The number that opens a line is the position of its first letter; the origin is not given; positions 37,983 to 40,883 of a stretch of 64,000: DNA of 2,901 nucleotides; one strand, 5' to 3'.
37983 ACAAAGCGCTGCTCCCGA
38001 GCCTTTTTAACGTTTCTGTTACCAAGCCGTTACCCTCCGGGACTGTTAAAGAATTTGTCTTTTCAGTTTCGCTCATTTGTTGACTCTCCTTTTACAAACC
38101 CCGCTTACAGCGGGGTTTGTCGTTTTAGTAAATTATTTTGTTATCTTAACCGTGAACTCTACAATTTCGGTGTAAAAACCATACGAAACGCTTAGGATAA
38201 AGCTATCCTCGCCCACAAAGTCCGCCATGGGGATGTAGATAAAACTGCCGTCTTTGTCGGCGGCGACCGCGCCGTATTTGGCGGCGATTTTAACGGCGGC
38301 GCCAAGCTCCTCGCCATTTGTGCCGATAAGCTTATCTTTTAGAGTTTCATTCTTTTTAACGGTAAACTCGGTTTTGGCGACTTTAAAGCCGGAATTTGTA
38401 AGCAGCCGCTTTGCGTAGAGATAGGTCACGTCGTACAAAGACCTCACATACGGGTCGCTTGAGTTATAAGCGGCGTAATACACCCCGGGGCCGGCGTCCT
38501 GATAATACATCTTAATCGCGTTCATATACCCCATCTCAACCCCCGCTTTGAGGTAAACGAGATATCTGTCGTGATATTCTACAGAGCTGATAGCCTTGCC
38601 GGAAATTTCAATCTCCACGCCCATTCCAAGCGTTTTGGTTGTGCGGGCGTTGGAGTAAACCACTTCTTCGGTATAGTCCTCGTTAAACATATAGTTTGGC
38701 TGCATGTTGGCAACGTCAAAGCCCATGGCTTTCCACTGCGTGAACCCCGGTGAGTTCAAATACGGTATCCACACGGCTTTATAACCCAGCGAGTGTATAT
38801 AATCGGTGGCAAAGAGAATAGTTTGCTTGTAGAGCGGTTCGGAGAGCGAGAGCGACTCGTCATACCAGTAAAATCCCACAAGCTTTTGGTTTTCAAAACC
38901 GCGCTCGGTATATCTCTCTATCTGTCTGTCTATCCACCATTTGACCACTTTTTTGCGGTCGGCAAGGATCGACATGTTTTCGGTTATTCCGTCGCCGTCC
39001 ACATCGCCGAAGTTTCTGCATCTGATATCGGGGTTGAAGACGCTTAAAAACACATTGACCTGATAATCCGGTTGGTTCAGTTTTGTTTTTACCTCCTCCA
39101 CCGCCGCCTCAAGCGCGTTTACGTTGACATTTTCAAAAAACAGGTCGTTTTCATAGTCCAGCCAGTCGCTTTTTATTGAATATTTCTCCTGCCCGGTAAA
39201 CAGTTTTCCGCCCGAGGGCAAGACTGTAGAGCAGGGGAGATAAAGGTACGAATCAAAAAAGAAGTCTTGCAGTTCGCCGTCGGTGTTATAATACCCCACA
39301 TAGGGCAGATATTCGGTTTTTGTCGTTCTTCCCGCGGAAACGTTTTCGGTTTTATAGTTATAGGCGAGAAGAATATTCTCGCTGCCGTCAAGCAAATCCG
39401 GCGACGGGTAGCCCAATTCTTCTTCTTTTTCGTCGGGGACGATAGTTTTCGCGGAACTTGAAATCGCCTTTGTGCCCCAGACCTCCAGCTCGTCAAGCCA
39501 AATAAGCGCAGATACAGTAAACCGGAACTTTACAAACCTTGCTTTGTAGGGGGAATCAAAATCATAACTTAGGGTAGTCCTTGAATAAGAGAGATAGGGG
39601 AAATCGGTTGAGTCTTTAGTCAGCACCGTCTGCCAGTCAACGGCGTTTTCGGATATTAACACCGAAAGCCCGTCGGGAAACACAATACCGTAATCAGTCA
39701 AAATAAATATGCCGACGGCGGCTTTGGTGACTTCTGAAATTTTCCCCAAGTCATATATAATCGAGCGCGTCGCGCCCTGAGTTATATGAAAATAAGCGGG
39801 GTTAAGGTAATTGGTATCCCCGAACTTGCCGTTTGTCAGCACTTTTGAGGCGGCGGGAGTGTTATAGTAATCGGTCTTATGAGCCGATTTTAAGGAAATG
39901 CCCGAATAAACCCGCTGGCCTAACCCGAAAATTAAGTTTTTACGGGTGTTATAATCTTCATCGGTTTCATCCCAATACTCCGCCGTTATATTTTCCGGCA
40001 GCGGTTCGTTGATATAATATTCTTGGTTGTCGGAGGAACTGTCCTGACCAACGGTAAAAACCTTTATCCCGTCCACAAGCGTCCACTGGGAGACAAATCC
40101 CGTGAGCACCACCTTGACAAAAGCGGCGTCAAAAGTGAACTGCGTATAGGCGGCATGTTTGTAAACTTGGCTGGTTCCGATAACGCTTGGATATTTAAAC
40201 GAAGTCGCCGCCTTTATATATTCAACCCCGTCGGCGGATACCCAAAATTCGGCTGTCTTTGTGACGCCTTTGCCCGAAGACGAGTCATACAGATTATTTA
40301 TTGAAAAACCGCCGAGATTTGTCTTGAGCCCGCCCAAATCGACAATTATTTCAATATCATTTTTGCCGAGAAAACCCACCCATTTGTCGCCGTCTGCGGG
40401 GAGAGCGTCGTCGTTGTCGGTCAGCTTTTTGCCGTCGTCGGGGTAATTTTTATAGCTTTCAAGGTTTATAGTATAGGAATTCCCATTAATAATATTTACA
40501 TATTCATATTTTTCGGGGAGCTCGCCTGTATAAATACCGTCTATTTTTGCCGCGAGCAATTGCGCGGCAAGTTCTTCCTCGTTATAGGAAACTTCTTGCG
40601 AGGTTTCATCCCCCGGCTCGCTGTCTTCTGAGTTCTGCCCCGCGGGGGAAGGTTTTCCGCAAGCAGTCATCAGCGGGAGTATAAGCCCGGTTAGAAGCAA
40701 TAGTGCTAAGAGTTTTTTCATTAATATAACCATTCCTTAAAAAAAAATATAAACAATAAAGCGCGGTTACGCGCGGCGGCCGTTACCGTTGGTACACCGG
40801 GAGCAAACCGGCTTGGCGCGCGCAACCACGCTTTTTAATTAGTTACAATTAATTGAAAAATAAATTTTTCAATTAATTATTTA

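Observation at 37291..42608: Candidate permease-less glycan-capture cassette 1: SBP-like lipoprotein, branched terminator, DUF4855/discoidin lipoprotein, hairpin, 6-TM protein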

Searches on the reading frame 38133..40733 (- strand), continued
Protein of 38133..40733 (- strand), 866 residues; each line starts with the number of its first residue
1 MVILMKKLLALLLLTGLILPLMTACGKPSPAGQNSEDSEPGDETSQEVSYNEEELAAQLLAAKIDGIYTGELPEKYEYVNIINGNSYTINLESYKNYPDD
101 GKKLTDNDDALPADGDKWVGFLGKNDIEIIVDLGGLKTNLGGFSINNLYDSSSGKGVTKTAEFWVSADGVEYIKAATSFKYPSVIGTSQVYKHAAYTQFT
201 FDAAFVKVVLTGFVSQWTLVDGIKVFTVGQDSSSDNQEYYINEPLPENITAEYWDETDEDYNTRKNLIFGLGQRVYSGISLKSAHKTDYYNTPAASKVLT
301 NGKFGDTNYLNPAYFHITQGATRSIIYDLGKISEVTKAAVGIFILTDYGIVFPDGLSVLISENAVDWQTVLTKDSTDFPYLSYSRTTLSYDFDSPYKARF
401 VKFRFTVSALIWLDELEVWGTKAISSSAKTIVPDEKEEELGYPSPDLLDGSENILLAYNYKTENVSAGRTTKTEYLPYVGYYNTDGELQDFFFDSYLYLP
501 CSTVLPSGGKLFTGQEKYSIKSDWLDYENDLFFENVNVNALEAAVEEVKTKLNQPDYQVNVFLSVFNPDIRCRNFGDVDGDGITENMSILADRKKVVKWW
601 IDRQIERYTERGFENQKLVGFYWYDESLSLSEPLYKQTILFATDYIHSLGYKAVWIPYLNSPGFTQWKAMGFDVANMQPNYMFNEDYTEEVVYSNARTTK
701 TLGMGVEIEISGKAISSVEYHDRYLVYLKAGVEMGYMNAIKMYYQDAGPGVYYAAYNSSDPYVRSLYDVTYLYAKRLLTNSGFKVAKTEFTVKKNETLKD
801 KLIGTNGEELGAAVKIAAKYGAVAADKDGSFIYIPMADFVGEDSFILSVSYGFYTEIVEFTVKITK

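Call 76: find_related_loci(query=A1, collection=metagenome_contigs, flank=10000)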
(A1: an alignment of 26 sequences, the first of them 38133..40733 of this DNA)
Query A1 (866 aa) in metagenome_contigs; peptide patterns used: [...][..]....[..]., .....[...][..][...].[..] (x = any residue, [..] = any of these).
210 stretches matched a pattern; 114 encode a relative of the query (tblastn E <= 1e-3); the best 80 are kept; 78 distinct loci.
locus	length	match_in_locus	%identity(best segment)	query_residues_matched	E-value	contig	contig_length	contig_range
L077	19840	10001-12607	56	2-866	0e+0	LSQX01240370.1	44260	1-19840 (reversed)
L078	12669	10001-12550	46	4-853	0e+0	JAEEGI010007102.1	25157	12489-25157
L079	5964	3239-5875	43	5-864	0e+0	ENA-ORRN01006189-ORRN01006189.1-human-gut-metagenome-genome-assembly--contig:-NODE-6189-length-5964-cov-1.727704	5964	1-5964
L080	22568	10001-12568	40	7-864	0e+0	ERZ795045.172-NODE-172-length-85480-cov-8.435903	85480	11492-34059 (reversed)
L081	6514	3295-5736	36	60-866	5e-156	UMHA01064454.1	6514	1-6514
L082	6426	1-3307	36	60-866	4e-155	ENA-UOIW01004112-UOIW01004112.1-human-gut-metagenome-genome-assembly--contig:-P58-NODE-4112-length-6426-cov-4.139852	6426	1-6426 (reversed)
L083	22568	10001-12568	35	5-864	1e-147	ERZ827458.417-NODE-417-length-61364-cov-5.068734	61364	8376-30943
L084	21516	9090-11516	35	64-864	2e-148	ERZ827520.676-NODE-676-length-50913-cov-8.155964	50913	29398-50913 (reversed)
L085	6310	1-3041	36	64-864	3e-146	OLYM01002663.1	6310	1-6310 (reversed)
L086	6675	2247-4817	34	5-864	2e-144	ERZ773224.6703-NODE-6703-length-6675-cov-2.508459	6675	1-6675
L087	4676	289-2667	35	63-851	5e-147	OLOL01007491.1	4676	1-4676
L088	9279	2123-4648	36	22-864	8e-143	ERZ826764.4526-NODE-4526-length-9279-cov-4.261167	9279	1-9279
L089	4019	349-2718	35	63-851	1e-145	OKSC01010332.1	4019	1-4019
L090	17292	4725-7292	35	5-864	1e-147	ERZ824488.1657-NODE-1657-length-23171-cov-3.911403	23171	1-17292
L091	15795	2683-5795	35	80-853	1e-137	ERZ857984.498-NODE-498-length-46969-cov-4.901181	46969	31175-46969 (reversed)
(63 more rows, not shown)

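Call 96: search_protein_families(library=pfam, alignment_id=A8, max_evalue=0.001)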
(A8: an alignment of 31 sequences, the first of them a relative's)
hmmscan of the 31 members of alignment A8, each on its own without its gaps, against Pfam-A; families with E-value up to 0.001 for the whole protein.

A. member 1, L143:19891-20970:- (359 aa): 1 family
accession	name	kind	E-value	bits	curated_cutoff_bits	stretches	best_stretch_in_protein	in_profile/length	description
PF25425.1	YfjL_N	-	8.8e-08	32.8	27.8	1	126-203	1-80/97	YfjL-like, N-terminal domain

B. families by the number of members that match (of 31 scanned): 36 families (the first 25 are shown)
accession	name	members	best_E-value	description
PF03547.23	Mem_trans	5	2e-32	Membrane transport protein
PF01758.21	SBF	5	8.7e-06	Sodium Bile acid symporter family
PF00528.27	BPD_transp_1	3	4.3e-33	Binding-protein-dependent transport system inner membrane component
PF07690.21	MFS_1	3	4.6e-33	Major Facilitator Superfamily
PF03600.22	CitMHS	2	2.3e-26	Citrate transporter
PF04039.18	MnhB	2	7.6e-24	Domain related to MnhB subunit of Na+/H+ antiporter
PF20501.3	MbhE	2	3.6e-09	MBH, subunit E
PF00939.25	Na_sulph_symp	2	3.7e-05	Sodium:sulfate symporter transmembrane region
PF03977.18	OAD_beta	1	1.2e-148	Na+-transporting oxaloacetate decarboxylase beta subunit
PF01098.24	FTSW_RODA_SPOVE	1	2.2e-89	Cell cycle protein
PF02355.23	SecD_SecF_C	1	8.6e-55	Protein export membrane protein SecD/SecF, C-terminal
PF01545.26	Cation_efflux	1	1.7e-45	Cation efflux family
PF03419.18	Peptidase_U4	1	1.7e-40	Sporulation factor SpoIIGA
PF00990.26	GGDEF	1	1.1e-35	Diguanylate cyclase, GGDEF domain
PF00953.26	Glycos_transf_4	1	1.7e-33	Glycosyl transferase family 4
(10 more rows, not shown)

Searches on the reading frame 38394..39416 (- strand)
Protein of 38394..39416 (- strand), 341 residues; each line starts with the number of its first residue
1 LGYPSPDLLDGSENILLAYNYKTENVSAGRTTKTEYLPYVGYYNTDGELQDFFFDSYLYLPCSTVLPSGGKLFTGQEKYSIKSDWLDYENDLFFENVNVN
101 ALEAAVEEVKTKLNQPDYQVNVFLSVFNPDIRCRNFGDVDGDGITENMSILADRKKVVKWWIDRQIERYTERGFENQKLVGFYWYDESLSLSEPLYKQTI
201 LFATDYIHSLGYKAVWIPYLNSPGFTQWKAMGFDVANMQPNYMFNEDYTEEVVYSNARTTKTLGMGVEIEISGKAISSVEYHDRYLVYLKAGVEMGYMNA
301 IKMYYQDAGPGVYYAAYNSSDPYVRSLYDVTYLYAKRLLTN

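Call 80: search_protein_families(library=pfam, proteins=[window:38394-39416:-], max_evalue=10)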
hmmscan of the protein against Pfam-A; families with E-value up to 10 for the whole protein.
window:38394-39416:- (341 aa): 1 family
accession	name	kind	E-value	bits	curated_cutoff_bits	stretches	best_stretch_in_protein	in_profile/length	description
PF16147.10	DUF4855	-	3.9e-97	325.6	27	1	14-332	1-312/313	Domain of unknown function (DUF4855)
